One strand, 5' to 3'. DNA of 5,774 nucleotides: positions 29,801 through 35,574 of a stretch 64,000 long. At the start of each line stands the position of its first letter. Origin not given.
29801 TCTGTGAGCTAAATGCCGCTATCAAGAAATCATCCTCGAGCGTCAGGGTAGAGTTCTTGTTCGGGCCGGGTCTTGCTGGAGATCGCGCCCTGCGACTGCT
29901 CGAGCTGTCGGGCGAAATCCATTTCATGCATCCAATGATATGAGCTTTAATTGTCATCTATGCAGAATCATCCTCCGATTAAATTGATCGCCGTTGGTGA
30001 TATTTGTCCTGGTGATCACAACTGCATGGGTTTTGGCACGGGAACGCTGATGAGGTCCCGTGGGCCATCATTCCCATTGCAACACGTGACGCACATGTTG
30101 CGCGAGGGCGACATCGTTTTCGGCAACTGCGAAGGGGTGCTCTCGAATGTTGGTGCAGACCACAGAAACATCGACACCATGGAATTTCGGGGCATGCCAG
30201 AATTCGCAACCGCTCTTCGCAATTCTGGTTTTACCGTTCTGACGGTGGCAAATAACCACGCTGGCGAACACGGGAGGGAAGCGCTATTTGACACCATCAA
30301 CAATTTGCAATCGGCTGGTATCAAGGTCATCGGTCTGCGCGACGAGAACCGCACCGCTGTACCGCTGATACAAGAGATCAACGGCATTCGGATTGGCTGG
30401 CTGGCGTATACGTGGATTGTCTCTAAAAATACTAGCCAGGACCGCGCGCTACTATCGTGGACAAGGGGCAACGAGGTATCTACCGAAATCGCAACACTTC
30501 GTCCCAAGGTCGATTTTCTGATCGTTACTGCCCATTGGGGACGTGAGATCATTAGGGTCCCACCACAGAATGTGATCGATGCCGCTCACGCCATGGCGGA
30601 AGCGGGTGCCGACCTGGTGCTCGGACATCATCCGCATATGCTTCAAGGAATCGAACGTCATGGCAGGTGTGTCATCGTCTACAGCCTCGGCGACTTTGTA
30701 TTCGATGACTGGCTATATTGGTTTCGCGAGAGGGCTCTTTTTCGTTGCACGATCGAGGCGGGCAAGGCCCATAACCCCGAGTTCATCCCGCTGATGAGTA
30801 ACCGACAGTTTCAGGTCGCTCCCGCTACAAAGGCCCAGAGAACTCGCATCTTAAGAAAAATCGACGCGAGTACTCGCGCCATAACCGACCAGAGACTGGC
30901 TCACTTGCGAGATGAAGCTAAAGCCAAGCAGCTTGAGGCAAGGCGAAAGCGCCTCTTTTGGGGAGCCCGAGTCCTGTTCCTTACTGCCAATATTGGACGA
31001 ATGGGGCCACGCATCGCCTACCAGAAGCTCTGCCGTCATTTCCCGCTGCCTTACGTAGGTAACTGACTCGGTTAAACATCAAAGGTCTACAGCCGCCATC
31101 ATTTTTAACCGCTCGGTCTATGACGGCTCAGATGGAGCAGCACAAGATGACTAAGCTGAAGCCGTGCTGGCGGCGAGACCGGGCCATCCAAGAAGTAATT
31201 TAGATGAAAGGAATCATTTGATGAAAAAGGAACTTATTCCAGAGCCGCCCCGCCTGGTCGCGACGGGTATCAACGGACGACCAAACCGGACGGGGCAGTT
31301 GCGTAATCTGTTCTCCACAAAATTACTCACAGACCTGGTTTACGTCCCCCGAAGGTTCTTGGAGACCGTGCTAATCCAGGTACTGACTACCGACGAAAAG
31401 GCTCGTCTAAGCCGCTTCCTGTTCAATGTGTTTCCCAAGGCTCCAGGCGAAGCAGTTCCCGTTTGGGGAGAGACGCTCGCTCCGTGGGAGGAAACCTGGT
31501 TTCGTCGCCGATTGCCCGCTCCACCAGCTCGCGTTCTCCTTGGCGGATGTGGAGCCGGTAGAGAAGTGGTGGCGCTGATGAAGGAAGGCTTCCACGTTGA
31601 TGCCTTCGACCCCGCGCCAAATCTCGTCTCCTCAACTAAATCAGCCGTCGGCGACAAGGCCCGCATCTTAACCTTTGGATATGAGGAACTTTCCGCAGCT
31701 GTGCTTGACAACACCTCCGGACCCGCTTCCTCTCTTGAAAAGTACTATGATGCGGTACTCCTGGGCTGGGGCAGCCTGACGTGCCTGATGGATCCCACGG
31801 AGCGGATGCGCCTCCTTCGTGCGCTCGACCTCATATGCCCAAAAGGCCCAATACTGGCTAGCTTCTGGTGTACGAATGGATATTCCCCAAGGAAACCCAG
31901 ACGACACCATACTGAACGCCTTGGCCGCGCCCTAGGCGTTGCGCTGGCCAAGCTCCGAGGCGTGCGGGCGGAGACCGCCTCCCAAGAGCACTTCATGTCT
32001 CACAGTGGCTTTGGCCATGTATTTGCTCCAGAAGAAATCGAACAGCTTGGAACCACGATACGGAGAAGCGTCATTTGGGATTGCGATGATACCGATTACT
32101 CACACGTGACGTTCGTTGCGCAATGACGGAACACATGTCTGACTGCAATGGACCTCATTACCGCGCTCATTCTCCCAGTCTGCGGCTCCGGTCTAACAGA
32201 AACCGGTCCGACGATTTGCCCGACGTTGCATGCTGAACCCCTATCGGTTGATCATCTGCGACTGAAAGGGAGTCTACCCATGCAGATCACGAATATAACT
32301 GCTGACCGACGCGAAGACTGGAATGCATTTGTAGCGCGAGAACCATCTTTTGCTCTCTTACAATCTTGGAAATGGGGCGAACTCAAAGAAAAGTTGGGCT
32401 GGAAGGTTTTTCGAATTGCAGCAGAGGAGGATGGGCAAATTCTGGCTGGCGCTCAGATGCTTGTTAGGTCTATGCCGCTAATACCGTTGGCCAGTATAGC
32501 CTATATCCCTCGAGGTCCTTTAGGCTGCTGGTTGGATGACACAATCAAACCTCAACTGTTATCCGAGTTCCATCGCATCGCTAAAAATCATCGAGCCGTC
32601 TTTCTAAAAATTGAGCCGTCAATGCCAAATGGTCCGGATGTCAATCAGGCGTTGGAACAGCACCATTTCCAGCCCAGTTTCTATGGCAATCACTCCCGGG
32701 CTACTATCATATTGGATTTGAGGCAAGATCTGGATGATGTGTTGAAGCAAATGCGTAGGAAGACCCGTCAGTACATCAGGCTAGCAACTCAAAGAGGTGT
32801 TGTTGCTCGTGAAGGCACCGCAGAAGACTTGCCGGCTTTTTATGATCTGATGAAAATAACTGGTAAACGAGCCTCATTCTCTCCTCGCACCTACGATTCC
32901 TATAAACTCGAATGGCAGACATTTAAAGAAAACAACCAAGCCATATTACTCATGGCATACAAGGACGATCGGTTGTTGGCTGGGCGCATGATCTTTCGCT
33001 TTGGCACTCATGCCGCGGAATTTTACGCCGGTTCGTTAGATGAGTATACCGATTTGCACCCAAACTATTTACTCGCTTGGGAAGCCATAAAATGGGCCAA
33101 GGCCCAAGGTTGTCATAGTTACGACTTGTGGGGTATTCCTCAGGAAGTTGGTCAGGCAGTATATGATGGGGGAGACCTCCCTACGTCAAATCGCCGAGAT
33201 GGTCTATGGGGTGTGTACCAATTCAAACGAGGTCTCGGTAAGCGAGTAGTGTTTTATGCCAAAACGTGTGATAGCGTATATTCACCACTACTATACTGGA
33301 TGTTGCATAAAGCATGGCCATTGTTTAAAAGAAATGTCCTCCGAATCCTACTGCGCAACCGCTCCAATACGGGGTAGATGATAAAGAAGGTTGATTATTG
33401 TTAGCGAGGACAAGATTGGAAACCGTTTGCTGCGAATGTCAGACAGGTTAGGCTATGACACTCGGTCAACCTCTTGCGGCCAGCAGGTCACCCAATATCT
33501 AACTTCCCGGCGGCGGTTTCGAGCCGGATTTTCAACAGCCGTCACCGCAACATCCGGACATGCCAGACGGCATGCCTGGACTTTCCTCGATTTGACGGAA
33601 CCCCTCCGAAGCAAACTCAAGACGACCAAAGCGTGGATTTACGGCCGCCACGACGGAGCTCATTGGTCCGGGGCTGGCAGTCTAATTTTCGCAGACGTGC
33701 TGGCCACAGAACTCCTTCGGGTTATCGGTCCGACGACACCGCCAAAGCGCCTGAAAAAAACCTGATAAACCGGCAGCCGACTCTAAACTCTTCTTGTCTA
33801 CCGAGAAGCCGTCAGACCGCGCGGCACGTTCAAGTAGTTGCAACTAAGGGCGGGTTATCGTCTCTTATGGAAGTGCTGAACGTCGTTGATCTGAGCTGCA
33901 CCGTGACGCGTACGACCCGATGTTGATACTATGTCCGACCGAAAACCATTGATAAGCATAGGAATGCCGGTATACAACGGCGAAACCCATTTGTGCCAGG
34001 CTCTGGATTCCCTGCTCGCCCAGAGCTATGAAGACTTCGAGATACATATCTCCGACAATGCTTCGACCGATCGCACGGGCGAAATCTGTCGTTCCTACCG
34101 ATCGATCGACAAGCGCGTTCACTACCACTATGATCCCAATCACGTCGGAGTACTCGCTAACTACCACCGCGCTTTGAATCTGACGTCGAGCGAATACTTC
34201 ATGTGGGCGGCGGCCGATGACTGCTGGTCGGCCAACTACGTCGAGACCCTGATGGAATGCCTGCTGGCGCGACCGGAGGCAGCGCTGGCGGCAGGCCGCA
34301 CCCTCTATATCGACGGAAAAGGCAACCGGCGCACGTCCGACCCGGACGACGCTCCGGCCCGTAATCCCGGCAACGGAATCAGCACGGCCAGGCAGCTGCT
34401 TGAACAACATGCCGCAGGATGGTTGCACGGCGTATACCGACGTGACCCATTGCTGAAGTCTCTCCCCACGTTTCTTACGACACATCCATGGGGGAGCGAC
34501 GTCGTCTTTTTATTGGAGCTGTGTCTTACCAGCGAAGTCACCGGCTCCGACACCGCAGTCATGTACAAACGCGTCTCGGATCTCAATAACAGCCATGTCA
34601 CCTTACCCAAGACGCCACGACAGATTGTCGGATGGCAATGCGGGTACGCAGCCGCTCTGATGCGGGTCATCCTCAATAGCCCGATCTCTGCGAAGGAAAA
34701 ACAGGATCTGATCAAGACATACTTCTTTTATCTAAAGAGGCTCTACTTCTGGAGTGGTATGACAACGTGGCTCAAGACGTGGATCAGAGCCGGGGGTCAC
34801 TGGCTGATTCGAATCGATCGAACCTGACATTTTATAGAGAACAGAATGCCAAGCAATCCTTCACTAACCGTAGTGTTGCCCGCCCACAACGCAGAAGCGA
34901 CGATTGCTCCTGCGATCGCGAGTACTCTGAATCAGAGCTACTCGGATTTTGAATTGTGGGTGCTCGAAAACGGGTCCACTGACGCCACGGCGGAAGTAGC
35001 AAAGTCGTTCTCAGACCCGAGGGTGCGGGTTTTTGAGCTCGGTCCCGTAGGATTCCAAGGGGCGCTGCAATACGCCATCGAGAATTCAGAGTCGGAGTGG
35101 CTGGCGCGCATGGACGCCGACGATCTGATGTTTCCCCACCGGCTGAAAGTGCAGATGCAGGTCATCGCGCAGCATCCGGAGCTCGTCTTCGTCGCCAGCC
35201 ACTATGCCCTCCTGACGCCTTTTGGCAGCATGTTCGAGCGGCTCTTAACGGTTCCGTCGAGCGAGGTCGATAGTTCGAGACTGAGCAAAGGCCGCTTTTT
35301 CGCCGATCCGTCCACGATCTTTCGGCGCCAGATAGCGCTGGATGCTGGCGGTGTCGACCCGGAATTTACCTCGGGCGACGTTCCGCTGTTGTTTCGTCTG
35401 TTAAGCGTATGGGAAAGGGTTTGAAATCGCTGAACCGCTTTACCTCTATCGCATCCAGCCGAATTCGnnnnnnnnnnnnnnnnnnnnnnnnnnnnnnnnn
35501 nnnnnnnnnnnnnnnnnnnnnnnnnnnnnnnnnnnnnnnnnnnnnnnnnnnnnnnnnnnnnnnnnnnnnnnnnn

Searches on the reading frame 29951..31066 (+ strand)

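Call 9: search_protein_families(library=pfam, proteins=[window:29951-31066:+], max_evalue=0.0001)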
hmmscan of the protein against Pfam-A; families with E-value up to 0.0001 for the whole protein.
window:29951-31066:+ (371 aa): 1 family
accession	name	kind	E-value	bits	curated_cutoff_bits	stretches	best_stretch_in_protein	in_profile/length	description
PF09587.15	PGA_cap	-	1.5e-57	195.5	27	1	11-252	1-254/255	Bacterial capsule synthesis protein PGA_cap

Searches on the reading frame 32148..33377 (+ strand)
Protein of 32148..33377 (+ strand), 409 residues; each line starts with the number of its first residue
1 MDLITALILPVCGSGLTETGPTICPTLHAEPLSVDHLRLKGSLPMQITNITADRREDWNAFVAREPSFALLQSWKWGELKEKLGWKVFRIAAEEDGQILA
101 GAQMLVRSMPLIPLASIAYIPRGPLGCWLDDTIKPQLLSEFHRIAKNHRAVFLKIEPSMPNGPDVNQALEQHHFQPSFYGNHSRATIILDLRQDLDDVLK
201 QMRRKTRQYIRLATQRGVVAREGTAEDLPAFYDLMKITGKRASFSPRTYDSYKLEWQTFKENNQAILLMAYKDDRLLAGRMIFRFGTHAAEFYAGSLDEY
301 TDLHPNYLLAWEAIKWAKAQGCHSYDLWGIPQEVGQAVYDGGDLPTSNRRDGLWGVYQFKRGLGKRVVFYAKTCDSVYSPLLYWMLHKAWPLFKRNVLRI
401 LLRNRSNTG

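Call 9: search_protein_families(library=pfam, proteins=[window:32148-33377:+], max_evalue=0.0001)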
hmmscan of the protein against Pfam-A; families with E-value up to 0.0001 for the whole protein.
window:32148-33377:+ (409 aa): 2 families
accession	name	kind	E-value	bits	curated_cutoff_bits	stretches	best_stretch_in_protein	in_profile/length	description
PF02388.22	FemAB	-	1e-41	143.6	24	2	56-271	4-237/406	FemAB family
PF13480.13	Acetyltransf_6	-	2.5e-16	60.6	22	1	201-329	2-136/143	Acetyltransferase (GNAT) domain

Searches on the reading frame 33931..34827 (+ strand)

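Call 9: search_protein_families(library=pfam, proteins=[window:33931-34827:+], max_evalue=0.0001)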
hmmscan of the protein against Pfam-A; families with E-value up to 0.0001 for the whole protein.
window:33931-34827:+ (298 aa): 1 family
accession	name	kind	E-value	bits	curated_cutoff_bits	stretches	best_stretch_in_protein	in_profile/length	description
PF00535.33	Glycos_transf_2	-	9.3e-25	87.9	23.3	1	9-137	1-129/168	Glycosyl transferase family 2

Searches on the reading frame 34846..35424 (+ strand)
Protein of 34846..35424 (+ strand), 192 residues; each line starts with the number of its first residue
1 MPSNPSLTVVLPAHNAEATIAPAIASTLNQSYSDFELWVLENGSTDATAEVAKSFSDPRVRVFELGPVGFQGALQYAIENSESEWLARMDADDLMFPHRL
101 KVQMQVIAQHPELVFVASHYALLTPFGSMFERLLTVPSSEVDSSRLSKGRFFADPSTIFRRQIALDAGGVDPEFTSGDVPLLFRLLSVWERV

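Call 9: search_protein_families(library=pfam, proteins=[window:34846-35424:+], max_evalue=0.0001)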
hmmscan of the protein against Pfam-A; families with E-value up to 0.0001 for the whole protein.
window:34846-35424:+ (192 aa): 3 families
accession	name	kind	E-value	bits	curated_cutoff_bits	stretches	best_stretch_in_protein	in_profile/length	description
PF00535.33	Glycos_transf_2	-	2e-28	99.8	23.3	1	8-163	1-163/168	Glycosyl transferase family 2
PF13641.12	Glyco_tranf_2_3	-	5.2e-13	50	27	1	5-116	1-119/230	Glycosyltransferase like family 2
PF10111.15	Glyco_tranf_2_2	-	4.6e-07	30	27.3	1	8-188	1-202/276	Glycosyltransferase like family 2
